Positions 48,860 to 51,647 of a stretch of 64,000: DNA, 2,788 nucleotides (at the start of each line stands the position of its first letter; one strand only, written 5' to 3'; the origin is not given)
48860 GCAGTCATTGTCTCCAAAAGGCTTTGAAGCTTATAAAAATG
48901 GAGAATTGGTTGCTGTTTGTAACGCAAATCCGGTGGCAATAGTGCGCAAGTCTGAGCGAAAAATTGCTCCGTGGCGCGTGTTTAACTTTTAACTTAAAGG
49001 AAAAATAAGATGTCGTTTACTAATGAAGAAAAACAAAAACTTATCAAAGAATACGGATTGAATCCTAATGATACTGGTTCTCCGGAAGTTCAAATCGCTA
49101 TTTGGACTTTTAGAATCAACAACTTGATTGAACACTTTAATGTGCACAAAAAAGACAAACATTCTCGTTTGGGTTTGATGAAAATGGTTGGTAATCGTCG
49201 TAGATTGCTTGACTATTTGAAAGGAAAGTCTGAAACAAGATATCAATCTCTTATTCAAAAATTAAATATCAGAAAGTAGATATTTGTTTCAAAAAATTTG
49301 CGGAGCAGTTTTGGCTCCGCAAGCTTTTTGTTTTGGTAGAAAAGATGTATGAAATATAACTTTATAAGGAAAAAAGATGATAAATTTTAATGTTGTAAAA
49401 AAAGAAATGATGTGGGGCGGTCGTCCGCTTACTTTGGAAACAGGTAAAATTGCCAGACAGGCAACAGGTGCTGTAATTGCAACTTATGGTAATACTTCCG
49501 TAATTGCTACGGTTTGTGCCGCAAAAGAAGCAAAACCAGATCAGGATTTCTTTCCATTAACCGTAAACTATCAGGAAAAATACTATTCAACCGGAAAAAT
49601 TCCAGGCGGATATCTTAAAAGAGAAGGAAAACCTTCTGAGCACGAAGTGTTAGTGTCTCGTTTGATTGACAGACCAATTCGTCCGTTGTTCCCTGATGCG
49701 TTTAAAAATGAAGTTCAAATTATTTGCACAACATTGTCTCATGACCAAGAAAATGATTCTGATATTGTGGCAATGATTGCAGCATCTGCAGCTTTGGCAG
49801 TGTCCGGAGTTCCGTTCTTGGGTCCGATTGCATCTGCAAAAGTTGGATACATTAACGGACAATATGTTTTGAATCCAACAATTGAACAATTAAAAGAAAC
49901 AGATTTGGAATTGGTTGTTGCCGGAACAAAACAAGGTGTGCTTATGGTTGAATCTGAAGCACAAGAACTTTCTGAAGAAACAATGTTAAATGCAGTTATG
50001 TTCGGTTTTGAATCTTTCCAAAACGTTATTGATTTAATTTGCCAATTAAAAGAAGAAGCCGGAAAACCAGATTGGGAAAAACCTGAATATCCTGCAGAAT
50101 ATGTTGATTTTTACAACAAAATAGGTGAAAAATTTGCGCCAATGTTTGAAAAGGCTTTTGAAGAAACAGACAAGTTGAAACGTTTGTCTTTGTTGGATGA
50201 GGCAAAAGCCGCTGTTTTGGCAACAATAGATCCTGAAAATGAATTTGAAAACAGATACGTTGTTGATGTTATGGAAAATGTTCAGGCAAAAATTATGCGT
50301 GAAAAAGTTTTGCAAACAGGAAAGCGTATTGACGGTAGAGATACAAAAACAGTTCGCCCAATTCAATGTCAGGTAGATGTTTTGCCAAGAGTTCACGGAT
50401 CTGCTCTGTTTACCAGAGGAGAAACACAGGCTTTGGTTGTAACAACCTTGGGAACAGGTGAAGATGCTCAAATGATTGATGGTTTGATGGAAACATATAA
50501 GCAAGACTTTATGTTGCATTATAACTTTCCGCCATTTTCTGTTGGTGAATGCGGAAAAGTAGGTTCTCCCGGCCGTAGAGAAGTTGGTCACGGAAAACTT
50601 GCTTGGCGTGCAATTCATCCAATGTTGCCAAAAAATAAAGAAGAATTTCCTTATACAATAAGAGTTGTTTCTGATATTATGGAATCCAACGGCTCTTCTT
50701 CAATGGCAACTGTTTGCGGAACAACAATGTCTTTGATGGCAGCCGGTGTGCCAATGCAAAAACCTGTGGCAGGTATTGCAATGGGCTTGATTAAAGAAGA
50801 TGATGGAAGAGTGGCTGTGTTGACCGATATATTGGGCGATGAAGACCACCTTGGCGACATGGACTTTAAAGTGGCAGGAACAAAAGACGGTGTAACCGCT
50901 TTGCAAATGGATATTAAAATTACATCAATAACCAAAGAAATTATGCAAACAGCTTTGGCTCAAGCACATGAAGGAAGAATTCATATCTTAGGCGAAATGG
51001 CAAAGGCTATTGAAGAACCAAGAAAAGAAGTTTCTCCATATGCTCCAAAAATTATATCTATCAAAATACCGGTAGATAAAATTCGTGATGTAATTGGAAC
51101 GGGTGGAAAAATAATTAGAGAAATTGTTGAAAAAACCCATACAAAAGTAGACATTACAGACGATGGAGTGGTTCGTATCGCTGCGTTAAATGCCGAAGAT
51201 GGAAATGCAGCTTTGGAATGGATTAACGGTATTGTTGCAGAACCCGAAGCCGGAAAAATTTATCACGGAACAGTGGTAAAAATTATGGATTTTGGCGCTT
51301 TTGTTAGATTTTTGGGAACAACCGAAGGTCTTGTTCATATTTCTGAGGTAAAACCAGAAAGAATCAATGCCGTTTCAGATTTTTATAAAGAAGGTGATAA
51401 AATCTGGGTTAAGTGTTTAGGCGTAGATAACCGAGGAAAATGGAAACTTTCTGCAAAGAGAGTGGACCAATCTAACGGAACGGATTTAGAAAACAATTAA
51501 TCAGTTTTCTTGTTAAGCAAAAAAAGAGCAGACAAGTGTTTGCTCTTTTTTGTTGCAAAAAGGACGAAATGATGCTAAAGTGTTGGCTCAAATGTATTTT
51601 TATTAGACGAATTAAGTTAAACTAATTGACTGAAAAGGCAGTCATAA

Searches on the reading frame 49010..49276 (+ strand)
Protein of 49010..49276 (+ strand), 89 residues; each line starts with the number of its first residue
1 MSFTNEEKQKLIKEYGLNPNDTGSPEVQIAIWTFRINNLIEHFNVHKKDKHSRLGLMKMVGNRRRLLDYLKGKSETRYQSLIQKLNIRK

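Call 79: search_protein_families(library=pfam, proteins=[window:49010-49276:+], max_evalue=0.001)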
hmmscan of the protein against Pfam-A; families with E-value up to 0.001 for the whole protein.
window:49010-49276:+ (89 aa): 1 family
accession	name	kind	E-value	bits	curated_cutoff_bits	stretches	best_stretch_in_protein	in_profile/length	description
PF00312.27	Ribosomal_S15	-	8.7e-36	122.4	31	1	8-88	1-81/81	Ribosomal protein S15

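Call 82: find_encoding_contigs(protein=window:49010-49276:+, flank=6000, max_places=10)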
Protein window:49010-49276:+ (89 aa): 4 contigs read that carry it; 4 places shown.
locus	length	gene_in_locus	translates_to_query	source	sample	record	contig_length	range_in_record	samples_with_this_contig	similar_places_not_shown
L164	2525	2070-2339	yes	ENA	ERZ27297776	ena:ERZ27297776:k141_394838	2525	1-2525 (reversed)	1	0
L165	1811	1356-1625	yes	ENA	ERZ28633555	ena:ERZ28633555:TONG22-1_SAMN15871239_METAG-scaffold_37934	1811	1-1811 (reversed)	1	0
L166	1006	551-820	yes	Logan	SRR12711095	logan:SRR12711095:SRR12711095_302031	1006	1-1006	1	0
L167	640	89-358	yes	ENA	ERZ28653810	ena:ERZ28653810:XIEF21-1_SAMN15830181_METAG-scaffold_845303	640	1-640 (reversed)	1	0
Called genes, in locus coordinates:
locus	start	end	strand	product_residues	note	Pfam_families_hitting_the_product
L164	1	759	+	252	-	?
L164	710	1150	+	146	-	PF02033:RBFA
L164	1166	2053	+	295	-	PF01509:TruB_N, PF16198:TruB_C_2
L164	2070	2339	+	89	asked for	PF00312:Ribosomal_S15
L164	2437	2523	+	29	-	?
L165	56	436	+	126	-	PF02033:RBFA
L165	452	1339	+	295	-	PF01509:TruB_N, PF16198:TruB_C_2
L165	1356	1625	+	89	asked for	PF00312:Ribosomal_S15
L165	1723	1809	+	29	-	?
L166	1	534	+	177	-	?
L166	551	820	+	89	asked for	PF00312:Ribosomal_S15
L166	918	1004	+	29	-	?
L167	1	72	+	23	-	?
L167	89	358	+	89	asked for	PF00312:Ribosomal_S15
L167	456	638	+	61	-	?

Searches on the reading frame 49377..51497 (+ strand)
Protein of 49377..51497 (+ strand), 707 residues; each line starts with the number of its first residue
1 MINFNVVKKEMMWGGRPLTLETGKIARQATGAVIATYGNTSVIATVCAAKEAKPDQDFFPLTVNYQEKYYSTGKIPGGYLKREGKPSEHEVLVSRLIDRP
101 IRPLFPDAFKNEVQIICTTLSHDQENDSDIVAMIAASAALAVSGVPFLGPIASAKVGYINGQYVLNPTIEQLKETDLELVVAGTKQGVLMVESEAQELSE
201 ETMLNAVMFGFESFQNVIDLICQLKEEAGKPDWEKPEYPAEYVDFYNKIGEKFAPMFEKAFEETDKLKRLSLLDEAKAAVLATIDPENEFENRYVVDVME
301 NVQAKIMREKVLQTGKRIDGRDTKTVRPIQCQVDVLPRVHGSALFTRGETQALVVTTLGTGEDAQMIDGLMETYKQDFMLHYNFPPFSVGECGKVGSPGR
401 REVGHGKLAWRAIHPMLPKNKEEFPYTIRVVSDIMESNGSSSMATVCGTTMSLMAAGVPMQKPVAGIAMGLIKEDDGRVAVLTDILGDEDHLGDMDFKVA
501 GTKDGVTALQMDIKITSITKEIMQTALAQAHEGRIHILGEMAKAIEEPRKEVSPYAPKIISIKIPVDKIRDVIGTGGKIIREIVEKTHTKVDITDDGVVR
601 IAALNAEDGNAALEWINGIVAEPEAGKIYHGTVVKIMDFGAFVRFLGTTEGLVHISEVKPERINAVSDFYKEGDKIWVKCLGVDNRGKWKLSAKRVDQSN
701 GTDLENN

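Call 11: find_related_loci(query=window:49377-51497:+, collection=genome_contigs, flank=6000)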
Query window:49377-51497:+ (707 aa) in genome_contigs; peptide patterns used: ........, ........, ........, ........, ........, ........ (x = any residue, [..] = any of these).
600 stretches matched a pattern (row limit reached: there are more); 600 encode a relative of the query (tblastn E <= 1e-3); the best 80 are kept; 80 distinct loci.
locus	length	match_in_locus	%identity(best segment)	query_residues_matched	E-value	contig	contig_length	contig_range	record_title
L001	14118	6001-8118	76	1-706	0e+0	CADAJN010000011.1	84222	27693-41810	MAG: uncultured proteobacterium isolate RUG13362 genome assembly, contig: RUG13362_asm_11, whole genome shotgun sequence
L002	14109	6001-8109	77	1-703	0e+0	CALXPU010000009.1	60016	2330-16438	MAG: uncultured Alphaproteobacteria bacterium isolate BRZ_KG__bin92 genome assembly, contig: BRZ_KG__NODE_627_length_600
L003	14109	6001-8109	77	1-703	0e+0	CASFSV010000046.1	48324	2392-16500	uncultured Alphaproteobacteria bacterium isolate SI.O7.metabat-bins.100 genome assembly, contig: SI.O7.metabat-bins.100.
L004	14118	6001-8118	75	1-705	0e+0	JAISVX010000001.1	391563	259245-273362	MAG: Lactobacillaceae bacterium isolate Mx356_bin52 k119_1325285, whole genome shotgun sequence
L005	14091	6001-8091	64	4-704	0e+0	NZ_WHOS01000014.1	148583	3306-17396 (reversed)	Azospirillum melinis strain TMCY0552 NODE_14_length_148584_cov_57.991802_1-148584, whole genome shotgun sequence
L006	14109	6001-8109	65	1-705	0e+0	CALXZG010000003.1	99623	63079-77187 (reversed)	MAG: uncultured Alphaproteobacteria bacterium isolate BRZ_KG__bin33 genome assembly, contig: BRZ_KG__NODE_223_length_996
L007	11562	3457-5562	64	1-704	0e+0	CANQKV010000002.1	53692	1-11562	MAG: uncultured Alphaproteobacteria bacterium isolate Lapin-026__bin93 genome assembly, contig: Lapin-026__NODE_621_leng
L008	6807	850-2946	64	4-705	0e+0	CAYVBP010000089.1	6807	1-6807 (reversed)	MAG TPA_asm: uncultured Rhodospirillaceae bacterium isolate SRP192927_co3_841 genome assembly, contig: NODE_31594_length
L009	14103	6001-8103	63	4-704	0e+0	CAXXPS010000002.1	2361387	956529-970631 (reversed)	MAG: Rhizobiaceae bacterium isolate 111dee74-41c5-48c8-97b9-1bdf9f66f5c5 genome assembly, contig: contig_2, whole genome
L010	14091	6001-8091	63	4-701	0e+0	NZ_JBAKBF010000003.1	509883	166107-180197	Pannonibacter anstelovis strain Pt1 NODE_3_length_509883_cov_34.872195, whole genome shotgun sequence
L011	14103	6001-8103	62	4-707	0e+0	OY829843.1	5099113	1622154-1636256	MAG: Alphaproteobacteria bacterium isolate f39589be-575b-4b6e-84b1-1196dcf6da37 genome assembly, chromosome: 1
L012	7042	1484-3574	63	4-704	0e+0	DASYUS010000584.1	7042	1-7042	MAG TPA_asm: Stellaceae bacterium isolate SMAG_U4601 k141_1221158, whole genome shotgun sequence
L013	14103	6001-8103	63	4-704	0e+0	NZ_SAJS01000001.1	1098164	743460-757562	MAG: Mesorhizobium sp. isolate N.Ca.ET.125.02.1 NODE_1_length_1098164_cov_53.696079, whole genome shotgun sequence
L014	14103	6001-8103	63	4-707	0e+0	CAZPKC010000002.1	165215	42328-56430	MAG TPA_asm: uncultured Rhodospirillaceae bacterium isolate binchicken_co3_43 genome assembly, contig: NODE_140_length_1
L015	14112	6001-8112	62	4-707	0e+0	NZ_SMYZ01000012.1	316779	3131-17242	Mesorhizobium norvegicum strain 10.2.2 10-2-2_contig_13, whole genome shotgun sequence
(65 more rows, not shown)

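Call 61: search_protein_families(library=pfam, proteins=[L004:8185-9267:-, L004:9461-9796:+], max_evalue=10)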
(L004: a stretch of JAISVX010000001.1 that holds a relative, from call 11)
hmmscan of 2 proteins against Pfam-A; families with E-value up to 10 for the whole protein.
L004:8185-9267:- (360 aa): 1 family
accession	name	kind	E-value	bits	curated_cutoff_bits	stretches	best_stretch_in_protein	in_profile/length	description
PF24120.1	SsdA_C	-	0.21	12.6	27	1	105-133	25-53/56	Single-strand DNA deaminase toxin A, C-terminal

L004:9461-9796:+ (112 aa): 0 families

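Call 69: search_protein_families(library=padloc, proteins=[L004:8185-9267:-, L004:9461-9796:+], max_evalue=10)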
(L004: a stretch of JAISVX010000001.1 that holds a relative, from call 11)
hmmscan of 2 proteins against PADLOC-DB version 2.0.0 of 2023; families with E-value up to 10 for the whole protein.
L004:8185-9267:- (360 aa): 0 families

L004:9461-9796:+ (112 aa): 0 families

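Call 70: search_protein_families(library=ncbifam, proteins=[L004:8185-9267:-, L004:9461-9796:+], max_evalue=10)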
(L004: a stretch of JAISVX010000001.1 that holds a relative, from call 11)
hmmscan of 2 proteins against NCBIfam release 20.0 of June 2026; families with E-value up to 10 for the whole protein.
L004:8185-9267:- (360 aa): 1 family
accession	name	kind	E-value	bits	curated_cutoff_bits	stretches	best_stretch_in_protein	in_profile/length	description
NF033172.0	N_to_GlyXaaXaa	domain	0.15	12.3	40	1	253-304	25-74/122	collagen-like repeat preface domain-containing protein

L004:9461-9796:+ (112 aa): 2 families
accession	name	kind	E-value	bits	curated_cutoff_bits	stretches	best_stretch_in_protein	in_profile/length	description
NF050118.1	aa3_CtaJ_Mycob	equivalog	0.049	14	43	1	7-47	6-41/80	aa3-type cytochrome oxidase subunit CtaJ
NF000465.1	polymyxin_MCR1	exception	0.17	10.7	1100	1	10-99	161-249/541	MCR-1 family phosphoethanolamine--lipid A transferase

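Call 86: find_encoding_contigs(protein=window:49377-51497:+, flank=5000, max_places=10)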
Protein window:49377-51497:+ (707 aa): no gene with exactly this product is on record in the collection.

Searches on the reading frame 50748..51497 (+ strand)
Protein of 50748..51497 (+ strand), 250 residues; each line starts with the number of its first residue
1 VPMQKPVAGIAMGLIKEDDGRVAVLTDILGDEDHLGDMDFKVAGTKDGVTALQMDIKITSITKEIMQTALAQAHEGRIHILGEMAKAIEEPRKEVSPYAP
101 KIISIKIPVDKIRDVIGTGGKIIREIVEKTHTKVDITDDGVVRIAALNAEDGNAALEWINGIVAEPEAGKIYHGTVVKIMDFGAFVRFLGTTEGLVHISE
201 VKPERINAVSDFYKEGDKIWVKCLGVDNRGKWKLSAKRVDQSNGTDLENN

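Call 37: find_related_loci(query=window:50748-51497:+, collection=metagenome_contigs, flank=5000)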
Query window:50748-51497:+ (250 aa) in metagenome_contigs; peptide patterns used: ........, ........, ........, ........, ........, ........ (x = any residue, [..] = any of these).
600 stretches matched a pattern (row limit reached: there are more); 587 encode a relative of the query (tblastn E <= 1e-3); the best 80 are kept; 80 distinct loci.
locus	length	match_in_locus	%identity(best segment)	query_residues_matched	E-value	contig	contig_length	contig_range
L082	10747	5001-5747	84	1-249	1e-139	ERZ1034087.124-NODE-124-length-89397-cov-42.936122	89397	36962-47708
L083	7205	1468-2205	80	1-246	3e-130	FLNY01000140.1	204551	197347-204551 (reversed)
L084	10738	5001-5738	68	1-247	3e-107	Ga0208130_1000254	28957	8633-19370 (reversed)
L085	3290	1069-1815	66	1-250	2e-107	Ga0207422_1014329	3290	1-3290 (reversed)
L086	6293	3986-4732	66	1-250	2e-104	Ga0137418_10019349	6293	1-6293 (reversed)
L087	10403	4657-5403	65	1-250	1e-104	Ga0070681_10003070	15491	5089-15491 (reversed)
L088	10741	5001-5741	65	1-248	3e-104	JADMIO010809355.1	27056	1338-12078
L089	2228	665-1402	66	1-247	5e-109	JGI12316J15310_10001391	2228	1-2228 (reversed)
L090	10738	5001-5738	66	1-247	3e-104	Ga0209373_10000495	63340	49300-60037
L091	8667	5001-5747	65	1-250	3e-103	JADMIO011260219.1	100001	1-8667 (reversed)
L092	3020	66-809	64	1-249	3e-105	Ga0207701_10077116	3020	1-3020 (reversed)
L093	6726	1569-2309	65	1-248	1e-102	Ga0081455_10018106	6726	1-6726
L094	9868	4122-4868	64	1-250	1e-102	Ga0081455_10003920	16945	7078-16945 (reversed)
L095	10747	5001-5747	65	1-250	1e-102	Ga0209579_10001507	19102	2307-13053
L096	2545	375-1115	65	1-248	2e-106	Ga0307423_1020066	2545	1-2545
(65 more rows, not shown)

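Call 61: search_protein_families(library=pfam, proteins=[L082:6152-6667:+, L082:6881-7591:+], max_evalue=10)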
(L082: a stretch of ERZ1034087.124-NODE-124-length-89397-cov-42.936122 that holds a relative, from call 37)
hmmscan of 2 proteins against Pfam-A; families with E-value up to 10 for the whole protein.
L082:6152-6667:+ (172 aa): 0 families

L082:6881-7591:+ (237 aa): 0 families

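Call 69: search_protein_families(library=padloc, proteins=[L082:6152-6667:+, L082:6881-7591:+], max_evalue=10)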
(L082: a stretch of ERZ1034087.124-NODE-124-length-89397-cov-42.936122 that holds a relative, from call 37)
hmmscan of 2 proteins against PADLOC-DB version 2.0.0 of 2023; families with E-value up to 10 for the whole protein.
L082:6152-6667:+ (172 aa): 0 families

L082:6881-7591:+ (237 aa): 0 families

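Call 70: search_protein_families(library=ncbifam, proteins=[L082:6152-6667:+, L082:6881-7591:+], max_evalue=10)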
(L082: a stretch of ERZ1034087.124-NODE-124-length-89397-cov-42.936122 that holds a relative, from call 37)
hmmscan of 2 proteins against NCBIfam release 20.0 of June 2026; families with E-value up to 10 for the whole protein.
L082:6152-6667:+ (172 aa): 0 families

L082:6881-7591:+ (237 aa): 0 families
